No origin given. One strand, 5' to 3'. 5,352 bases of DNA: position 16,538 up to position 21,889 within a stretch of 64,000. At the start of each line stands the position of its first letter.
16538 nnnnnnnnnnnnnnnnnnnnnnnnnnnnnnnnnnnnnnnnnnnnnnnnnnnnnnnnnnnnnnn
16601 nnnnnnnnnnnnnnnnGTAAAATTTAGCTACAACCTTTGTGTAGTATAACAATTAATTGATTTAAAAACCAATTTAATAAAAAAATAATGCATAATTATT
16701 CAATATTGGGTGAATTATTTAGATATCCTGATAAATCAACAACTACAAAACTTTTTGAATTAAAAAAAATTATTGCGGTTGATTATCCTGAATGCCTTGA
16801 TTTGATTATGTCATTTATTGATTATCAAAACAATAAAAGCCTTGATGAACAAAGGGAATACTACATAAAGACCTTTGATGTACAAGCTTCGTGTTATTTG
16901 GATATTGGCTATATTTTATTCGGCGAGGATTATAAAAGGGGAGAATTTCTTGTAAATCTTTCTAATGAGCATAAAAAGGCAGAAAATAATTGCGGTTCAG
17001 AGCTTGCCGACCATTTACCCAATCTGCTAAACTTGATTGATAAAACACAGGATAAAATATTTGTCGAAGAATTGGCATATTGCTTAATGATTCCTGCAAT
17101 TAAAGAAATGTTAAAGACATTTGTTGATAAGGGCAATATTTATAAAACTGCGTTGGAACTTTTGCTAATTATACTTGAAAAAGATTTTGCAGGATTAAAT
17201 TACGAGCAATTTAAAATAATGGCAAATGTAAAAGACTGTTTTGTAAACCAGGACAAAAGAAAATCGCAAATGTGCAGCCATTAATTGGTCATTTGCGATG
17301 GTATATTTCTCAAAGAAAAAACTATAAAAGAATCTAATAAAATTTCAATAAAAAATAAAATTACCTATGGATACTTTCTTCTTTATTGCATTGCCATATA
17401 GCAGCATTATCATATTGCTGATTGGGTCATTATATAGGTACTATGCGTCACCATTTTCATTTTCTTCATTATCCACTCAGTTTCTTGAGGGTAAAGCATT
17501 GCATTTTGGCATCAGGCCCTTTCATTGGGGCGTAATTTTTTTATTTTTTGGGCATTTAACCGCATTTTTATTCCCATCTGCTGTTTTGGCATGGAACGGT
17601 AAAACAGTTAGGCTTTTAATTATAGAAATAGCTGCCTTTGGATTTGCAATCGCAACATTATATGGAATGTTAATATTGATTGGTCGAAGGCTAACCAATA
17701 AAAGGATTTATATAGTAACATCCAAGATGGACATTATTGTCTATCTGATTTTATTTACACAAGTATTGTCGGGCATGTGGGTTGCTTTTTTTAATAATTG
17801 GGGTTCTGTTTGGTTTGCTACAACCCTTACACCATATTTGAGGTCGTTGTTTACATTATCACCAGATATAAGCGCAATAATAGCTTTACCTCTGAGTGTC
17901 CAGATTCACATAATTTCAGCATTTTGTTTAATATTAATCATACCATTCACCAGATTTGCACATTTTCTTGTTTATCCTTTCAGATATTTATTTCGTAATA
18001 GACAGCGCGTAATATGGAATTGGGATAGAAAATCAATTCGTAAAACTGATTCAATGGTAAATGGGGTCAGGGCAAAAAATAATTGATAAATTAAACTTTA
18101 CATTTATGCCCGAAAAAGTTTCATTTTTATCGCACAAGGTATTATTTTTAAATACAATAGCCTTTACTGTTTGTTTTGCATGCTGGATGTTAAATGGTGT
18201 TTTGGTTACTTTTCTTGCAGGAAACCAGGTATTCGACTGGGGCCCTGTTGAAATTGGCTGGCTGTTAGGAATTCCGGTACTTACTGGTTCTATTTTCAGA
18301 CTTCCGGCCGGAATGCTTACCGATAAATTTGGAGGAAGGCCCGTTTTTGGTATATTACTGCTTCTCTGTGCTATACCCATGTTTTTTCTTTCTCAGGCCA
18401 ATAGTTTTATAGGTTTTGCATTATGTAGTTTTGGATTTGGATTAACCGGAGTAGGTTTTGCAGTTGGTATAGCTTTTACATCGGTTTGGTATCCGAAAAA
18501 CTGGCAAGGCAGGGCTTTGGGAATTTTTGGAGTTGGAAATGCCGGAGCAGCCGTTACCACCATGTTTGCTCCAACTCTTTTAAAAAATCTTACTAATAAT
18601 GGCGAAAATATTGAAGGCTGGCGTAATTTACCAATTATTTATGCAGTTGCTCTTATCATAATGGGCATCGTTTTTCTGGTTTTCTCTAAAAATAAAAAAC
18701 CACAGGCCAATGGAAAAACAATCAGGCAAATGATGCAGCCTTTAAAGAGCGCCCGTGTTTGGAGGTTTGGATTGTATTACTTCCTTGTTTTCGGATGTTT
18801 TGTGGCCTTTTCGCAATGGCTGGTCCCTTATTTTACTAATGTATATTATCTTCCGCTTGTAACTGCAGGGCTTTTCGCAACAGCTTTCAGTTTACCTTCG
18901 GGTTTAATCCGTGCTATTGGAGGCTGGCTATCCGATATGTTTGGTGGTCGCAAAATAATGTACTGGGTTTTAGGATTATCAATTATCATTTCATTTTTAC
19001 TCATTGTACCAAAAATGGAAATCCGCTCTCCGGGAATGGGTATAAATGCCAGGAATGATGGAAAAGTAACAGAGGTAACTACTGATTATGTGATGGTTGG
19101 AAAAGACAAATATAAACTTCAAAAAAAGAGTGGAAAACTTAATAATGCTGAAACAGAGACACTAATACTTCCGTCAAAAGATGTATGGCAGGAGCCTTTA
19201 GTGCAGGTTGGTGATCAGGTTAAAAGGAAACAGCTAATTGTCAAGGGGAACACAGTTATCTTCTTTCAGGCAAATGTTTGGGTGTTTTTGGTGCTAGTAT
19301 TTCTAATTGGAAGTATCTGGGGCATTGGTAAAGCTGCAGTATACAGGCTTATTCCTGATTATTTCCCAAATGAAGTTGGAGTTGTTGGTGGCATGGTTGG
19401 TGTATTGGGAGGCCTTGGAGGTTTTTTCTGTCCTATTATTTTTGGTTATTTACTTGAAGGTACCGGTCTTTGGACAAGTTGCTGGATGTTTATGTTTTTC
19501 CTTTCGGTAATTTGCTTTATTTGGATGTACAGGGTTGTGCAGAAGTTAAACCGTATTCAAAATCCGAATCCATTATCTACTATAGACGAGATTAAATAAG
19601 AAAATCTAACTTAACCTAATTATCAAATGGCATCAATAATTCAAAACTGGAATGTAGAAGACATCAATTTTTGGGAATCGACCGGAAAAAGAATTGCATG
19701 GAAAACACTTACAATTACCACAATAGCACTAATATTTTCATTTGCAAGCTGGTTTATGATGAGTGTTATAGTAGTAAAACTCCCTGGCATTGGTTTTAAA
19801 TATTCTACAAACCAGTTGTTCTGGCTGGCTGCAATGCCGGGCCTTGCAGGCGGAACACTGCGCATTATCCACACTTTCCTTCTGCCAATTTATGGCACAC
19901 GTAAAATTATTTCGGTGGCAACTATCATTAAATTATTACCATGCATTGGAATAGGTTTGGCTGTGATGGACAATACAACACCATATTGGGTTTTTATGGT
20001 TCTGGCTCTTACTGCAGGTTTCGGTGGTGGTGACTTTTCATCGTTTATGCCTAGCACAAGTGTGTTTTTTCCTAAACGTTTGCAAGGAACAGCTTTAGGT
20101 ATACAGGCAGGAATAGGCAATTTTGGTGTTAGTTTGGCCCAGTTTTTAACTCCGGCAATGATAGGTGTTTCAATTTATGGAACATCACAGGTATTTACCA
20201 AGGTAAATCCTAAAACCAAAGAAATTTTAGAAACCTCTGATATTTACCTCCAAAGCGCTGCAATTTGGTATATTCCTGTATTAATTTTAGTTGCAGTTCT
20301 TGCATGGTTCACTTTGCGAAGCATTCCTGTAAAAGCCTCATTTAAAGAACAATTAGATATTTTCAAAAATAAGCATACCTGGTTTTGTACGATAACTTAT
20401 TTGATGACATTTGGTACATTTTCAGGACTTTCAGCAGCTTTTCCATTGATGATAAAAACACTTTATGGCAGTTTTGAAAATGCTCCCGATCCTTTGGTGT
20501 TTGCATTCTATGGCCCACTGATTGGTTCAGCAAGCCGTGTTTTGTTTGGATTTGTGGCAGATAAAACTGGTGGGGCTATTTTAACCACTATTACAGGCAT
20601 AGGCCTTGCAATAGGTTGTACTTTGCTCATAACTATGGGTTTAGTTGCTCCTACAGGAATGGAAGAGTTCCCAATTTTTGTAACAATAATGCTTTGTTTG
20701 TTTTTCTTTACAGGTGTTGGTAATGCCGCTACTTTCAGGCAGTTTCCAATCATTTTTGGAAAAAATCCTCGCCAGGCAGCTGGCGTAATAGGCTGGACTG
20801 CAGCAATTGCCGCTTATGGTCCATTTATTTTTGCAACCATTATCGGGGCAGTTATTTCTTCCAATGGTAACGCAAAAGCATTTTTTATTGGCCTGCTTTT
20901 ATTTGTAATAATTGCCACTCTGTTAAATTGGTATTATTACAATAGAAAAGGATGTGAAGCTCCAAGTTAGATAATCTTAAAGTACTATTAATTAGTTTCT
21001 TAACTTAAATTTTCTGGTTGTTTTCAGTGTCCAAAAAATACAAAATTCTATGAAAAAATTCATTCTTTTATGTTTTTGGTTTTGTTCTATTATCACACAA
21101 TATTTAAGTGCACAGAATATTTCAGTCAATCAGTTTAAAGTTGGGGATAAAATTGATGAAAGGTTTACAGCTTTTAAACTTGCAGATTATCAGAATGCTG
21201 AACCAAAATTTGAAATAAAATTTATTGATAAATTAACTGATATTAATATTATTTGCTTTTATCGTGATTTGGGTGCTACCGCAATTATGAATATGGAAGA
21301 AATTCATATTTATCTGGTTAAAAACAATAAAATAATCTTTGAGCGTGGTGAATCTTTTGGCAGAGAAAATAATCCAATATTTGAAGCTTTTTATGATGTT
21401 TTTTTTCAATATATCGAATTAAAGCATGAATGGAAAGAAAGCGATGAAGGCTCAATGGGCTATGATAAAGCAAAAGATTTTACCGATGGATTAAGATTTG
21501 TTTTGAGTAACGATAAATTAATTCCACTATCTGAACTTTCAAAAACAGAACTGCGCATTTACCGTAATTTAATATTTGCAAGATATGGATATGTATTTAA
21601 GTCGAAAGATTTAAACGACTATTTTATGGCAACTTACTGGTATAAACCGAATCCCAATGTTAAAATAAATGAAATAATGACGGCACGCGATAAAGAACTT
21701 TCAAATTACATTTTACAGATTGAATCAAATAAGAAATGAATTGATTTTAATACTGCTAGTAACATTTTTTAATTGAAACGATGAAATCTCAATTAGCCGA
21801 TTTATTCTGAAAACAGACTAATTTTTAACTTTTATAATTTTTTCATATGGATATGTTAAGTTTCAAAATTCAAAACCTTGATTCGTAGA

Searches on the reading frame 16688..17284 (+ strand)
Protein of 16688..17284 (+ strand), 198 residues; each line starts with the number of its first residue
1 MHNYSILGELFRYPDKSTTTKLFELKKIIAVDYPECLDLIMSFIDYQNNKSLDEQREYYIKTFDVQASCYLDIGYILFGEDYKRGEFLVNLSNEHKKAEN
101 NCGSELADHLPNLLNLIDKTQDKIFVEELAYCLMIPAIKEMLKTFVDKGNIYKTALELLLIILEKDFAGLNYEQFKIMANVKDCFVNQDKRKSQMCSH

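Call 19: search_protein_families(library=pfam, proteins=[window:16688-17284:+], max_evalue=0.001)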
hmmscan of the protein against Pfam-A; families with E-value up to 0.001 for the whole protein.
window:16688-17284:+ (198 aa): 0 families

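Call 85: search_protein_families(library=ncbifam, proteins=[window:16688-17284:+], max_evalue=0.001)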
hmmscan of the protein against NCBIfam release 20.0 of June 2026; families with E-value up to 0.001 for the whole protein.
window:16688-17284:+ (198 aa): 1 family
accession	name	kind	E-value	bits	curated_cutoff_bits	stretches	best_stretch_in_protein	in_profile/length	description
TIGR00684.1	narJ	equivalog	4.7e-10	39.7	59.35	1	10-120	3-114/152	nitrate reductase molybdenum cofactor assembly chaperone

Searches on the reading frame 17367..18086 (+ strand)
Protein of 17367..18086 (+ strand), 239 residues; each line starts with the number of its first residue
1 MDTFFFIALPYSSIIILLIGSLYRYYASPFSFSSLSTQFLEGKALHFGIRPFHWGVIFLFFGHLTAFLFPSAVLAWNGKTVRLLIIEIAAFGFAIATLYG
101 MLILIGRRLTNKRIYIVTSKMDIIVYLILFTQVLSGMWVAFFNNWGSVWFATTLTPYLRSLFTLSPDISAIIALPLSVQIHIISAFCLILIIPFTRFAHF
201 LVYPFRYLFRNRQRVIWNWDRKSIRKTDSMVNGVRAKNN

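Call 19: search_protein_families(library=pfam, proteins=[window:17367-18086:+], max_evalue=0.001)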
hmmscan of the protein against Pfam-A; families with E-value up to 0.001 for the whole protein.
window:17367-18086:+ (239 aa): 1 family
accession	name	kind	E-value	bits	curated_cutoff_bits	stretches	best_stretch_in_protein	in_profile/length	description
PF02665.19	Nitrate_red_gam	-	1.2e-56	192.2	22.9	1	2-217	1-216/217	Nitrate reductase gamma subunit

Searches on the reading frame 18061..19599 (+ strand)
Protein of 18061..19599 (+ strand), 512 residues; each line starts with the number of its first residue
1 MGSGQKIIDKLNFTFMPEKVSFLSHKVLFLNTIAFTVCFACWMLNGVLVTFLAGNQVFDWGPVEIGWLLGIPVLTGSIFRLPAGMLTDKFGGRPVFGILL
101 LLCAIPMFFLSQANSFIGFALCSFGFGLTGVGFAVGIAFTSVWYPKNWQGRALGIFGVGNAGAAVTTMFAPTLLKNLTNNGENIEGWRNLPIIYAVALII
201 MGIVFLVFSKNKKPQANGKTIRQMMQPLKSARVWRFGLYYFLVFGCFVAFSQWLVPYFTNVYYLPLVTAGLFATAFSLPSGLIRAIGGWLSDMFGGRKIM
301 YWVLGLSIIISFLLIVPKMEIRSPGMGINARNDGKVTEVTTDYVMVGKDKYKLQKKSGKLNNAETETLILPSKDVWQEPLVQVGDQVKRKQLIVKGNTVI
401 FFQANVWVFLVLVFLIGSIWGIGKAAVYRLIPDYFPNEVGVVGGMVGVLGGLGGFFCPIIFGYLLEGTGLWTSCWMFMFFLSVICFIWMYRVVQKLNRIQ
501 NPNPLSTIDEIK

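Call 19: search_protein_families(library=pfam, proteins=[window:18061-19599:+], max_evalue=0.001)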
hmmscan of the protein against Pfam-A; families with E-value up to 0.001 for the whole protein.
window:18061-19599:+ (512 aa): 2 families
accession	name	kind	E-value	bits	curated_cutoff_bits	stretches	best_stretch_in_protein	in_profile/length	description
PF07690.21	MFS_1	-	9.3e-44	150.2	33.4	2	33-317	4-288/347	Major Facilitator Superfamily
PF13347.12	MFS_2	-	7.5e-05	21.9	27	1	160-316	144-308/427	MFS/sugar transport protein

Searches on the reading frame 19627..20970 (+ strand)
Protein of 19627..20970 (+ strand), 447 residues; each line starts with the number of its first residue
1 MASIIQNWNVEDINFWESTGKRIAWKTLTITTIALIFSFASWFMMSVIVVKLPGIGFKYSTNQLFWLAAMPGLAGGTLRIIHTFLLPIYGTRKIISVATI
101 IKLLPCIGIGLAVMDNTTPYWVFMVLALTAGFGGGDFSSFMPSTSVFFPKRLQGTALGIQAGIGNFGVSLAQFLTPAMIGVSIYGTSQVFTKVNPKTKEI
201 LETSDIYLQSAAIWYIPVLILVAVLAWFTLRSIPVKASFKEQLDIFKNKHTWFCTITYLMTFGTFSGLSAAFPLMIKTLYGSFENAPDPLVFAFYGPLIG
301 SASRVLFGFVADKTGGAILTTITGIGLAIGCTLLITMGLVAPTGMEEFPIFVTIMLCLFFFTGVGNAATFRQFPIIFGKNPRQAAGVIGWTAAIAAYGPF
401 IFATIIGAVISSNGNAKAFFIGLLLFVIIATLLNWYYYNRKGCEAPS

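Call 19: search_protein_families(library=pfam, proteins=[window:19627-20970:+], max_evalue=0.001)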
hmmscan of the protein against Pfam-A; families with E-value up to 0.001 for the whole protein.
window:19627-20970:+ (447 aa): 1 family
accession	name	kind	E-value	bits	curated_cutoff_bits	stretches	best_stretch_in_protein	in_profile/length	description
PF07690.21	MFS_1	-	3.8e-14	52.8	33.4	1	34-368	4-314/347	Major Facilitator Superfamily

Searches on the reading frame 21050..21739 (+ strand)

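Call 19: search_protein_families(library=pfam, proteins=[window:21050-21739:+], max_evalue=0.001)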
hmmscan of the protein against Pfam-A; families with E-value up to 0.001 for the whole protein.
window:21050-21739:+ (229 aa): 1 family
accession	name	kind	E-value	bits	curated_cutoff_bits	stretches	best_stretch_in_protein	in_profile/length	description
PF13308.11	YARHG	-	3.7e-17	62.5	27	1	160-225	18-84/85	YARHG domain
